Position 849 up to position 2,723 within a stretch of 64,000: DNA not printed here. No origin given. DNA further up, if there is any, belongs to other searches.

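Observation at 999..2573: Single polypeptide joining cytochrome b, two [4Fe-4S] clusters and an MvhD-type domain inside the oxidase operon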

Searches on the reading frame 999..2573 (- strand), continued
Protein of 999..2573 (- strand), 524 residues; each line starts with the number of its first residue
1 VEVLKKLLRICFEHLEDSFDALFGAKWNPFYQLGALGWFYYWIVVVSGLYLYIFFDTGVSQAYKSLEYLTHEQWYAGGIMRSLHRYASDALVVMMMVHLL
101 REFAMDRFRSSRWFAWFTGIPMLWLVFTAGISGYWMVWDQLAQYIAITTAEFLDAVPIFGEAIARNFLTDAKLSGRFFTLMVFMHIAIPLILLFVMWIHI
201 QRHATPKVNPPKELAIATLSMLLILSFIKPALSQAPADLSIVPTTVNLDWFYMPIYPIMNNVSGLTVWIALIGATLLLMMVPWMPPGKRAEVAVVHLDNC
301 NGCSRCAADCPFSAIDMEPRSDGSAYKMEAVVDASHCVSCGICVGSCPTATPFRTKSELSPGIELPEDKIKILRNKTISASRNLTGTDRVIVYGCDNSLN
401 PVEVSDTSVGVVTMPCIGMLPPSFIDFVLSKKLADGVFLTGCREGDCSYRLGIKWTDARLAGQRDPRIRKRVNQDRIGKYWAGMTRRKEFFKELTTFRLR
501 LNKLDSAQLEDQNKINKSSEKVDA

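Call 87: find_encoding_contigs(protein=P0158, flank=8000, max_places=2)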
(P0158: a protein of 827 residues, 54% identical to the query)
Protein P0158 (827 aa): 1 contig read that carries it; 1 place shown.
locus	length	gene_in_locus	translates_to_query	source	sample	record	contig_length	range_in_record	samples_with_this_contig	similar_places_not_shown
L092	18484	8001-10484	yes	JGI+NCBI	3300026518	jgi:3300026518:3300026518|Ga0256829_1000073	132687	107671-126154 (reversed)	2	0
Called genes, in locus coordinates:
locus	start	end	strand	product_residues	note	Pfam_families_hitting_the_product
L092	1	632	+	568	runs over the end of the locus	PF00115:COX1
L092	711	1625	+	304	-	PF01040:UbiA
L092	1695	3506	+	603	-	PF00033:Cytochrome_B, PF13631:Cytochrom_B_N_2, PF00037:Fer4 (weak), PF12837:Fer4_6 (faint), PF12838:Fer4_7, PF13187:Fer4_9 (weak), PF13237:Fer4_10 (faint), PF02662:FlpD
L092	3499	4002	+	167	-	-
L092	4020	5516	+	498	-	PF00115:COX1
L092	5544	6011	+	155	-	PF04314:LpqE-like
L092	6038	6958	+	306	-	PF09678:Caa3_CtaG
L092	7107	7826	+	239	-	PF02630:SCO1-SenC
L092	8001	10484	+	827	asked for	PF00033:Cytochrome_B, PF13631:Cytochrom_B_N_2, PF00258:Flavodoxin_1, PF00667:FAD_binding_1, PF00175:NAD_binding_1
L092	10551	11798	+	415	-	PF05940:NnrS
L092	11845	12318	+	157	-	-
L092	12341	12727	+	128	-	PF04247:SirB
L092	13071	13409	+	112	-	PF04358:DsrC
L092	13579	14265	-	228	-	PF00027:cNMP_binding, PF13545:HTH_Crp_2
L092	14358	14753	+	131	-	PF00115:COX1 (weak)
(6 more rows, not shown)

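Call 88: find_encoding_contigs(protein=P0239, flank=8000, max_places=2)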
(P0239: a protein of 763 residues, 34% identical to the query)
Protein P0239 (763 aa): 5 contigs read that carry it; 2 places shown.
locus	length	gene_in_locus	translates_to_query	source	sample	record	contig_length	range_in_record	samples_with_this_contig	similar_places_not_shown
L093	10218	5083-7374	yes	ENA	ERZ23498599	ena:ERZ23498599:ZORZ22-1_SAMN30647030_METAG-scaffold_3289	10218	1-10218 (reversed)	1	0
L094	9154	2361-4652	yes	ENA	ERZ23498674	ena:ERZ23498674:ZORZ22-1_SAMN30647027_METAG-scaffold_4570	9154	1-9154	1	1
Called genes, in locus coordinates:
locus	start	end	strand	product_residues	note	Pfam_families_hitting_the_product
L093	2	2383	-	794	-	?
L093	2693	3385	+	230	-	-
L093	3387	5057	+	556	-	PF00115:COX1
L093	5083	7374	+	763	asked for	PF00033:Cytochrome_B, PF13631:Cytochrom_B_N_2, PF00037:Fer4 (weak), PF12837:Fer4_6 (weak), PF12838:Fer4_7, PF13187:Fer4_9 (weak), PF02662:FlpD, PF00034:Cytochrom_C (weak), +2 more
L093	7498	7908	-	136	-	-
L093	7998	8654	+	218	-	PF02630:SCO1-SenC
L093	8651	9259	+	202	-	PF00578:AhpC-TSA, PF08534:Redoxin (weak), PF02630:SCO1-SenC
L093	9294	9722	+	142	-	PF04314:LpqE-like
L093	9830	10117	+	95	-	PF04248:NTP_transf_9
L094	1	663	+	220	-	?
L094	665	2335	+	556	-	PF00115:COX1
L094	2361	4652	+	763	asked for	PF00033:Cytochrome_B, PF13631:Cytochrom_B_N_2, PF00037:Fer4 (weak), PF12837:Fer4_6 (weak), PF12838:Fer4_7, PF13187:Fer4_9 (weak), PF02662:FlpD, PF00034:Cytochrom_C (weak), +2 more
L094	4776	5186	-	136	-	-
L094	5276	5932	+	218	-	PF02630:SCO1-SenC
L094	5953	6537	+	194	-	PF00578:AhpC-TSA, PF08534:Redoxin (weak), PF02630:SCO1-SenC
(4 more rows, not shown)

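Call 95: search_protein_families(library=pfam, proteins=[L091:2905-3423:+], max_evalue=10)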
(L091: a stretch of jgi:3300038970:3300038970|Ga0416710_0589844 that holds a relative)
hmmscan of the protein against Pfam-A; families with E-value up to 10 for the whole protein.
L091:2905-3423:+ (172 aa): 0 families

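Call 104: find_related_loci(query=A6, collection=metagenome_contigs, flank=8000)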
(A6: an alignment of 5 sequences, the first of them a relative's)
Query A6 (520 aa) in metagenome_contigs; peptide patterns used: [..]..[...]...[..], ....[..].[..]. (x = any residue, [..] = any of these).
600 stretches matched a pattern (row limit reached: there are more); 518 encode a relative of the query (tblastn E <= 1e-3); the best 80 are kept; 80 distinct loci.
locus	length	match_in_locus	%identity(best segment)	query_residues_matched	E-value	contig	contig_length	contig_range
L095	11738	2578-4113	66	2-515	0e+0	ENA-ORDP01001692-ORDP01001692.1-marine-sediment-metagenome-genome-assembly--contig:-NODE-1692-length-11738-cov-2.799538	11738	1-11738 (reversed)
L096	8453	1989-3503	59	8-511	0e+0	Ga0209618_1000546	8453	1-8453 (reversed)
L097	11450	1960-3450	63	9-505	0e+0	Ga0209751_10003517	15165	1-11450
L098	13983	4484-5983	58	10-509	0e+0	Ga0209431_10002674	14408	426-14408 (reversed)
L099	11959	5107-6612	58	9-514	0e+0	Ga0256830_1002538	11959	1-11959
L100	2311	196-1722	57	7-515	0e+0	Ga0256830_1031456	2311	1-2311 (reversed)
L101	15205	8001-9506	58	9-509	0e+0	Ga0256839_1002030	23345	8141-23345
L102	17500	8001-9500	57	10-509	0e+0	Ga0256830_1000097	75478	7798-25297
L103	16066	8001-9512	55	11-513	0e+0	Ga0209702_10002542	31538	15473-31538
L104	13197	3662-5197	53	5-516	0e+0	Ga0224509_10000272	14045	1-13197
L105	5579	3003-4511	54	7-509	0e+0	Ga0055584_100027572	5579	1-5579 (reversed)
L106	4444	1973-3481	54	1-506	0e+0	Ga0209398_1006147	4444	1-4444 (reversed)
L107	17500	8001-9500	54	7-506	0e+0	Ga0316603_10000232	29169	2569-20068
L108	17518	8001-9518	53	8-513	0e+0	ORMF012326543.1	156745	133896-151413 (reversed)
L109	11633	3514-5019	54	5-506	0e+0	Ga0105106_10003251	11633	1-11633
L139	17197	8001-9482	56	10-503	2e-178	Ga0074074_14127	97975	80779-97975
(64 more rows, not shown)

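Call 108: search_protein_families(library=pfam, proteins=[L097:3638-5131:+, L097:5361-6506:+, L097:6518-7654:+, L097:7664-8224:+, L097:8221-10911:+, L139:10076-11182:+, L139:11215-13002:+, L139:13051-13449:+, L101:10148-12916:+, L096:5996-7408:+], max_evalue=0.001)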
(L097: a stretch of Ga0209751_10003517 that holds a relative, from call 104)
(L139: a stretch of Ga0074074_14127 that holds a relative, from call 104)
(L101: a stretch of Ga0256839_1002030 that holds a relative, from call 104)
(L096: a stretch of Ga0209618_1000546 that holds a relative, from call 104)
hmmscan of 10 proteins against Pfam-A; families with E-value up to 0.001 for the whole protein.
L097:3638-5131:+ (497 aa): 4 families
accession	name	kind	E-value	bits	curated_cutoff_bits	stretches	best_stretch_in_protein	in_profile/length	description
PF07732.21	Cu-oxidase_3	-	2e-14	54.1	21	1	103-210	7-118/119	Multicopper oxidase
PF07731.20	Cu-oxidase_2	-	5.1e-09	36.5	20.4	1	120-209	30-136/137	Multicopper oxidase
PF13473.12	Cupredoxin_1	-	2.7e-08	34.2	27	0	124-186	36-93/104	Cupredoxin-like domain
PF00127.26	Copper-bind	-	6e-08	33.5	21.2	1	413-493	14-98/99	Copper binding proteins, plastocyanin/azurin family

L097:5361-6506:+ (381 aa): 2 families
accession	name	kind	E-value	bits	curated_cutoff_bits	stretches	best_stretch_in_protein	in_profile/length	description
PF03150.19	CCP_MauG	-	5.2e-40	137.9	25.6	1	57-205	2-148/149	Di-haem cytochrome c peroxidase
PF00034.26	Cytochrom_C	-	0.00067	21.4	21.3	0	214-358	3-89/90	Cytochrome c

L097:6518-7654:+ (378 aa): 1 family
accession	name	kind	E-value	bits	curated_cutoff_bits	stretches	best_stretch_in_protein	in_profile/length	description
PF03150.19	CCP_MauG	-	4.2e-40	138.3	25.6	1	53-202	2-148/149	Di-haem cytochrome c peroxidase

L097:7664-8224:+ (186 aa): 1 family
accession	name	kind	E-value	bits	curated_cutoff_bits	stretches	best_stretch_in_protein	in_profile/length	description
PF00355.32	Rieske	-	1.7e-05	25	20.3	1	99-156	33-86/88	Rieske [2Fe-2S] domain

L097:8221-10911:+ (896 aa): 3 families
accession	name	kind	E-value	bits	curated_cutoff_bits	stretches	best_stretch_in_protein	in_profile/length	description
PF18465.7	Rieske_3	-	7.4e-36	122.8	25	1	35-129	1-95/96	Rieske 3Fe-4S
PF00384.28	Molybdopterin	-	4.1e-25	89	24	1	133-604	1-351/353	Molybdopterin oxidoreductase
PF01568.27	Molydop_binding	-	7.6e-20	71.4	26.8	2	732-788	1-56/110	Molydopterin dinucleotide binding domain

L139:10076-11182:+ (368 aa): 0 families

L139:11215-13002:+ (595 aa): 0 families

L139:13051-13449:+ (132 aa): 0 families

L101:10148-12916:+ (922 aa): 3 families
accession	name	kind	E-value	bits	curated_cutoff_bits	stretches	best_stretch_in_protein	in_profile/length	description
PF00122.25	E1-E2_ATPase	-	6.5e-46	156.6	28.1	1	395-569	3-178/181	E1-E2 ATPase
PF00702.32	Hydrolase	-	2.7e-19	70.8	26.4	1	591-801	4-191/191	haloacid dehalogenase-like hydrolase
PF00403.32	HMA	-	5.5e-07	30.3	24.8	1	182-242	2-62/62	Heavy-metal-associated domain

L096:5996-7408:+ (470 aa): 2 families
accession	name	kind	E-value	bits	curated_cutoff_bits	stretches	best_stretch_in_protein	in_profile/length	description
PF00120.29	Gln-synt_C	-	3.4e-131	437.8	24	1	103-467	2-344/344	Glutamine synthetase, catalytic domain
PF03951.24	Gln-synt_N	-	8.9e-32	109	33.4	1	15-95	2-82/82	Glutamine synthetase, beta-Grasp domain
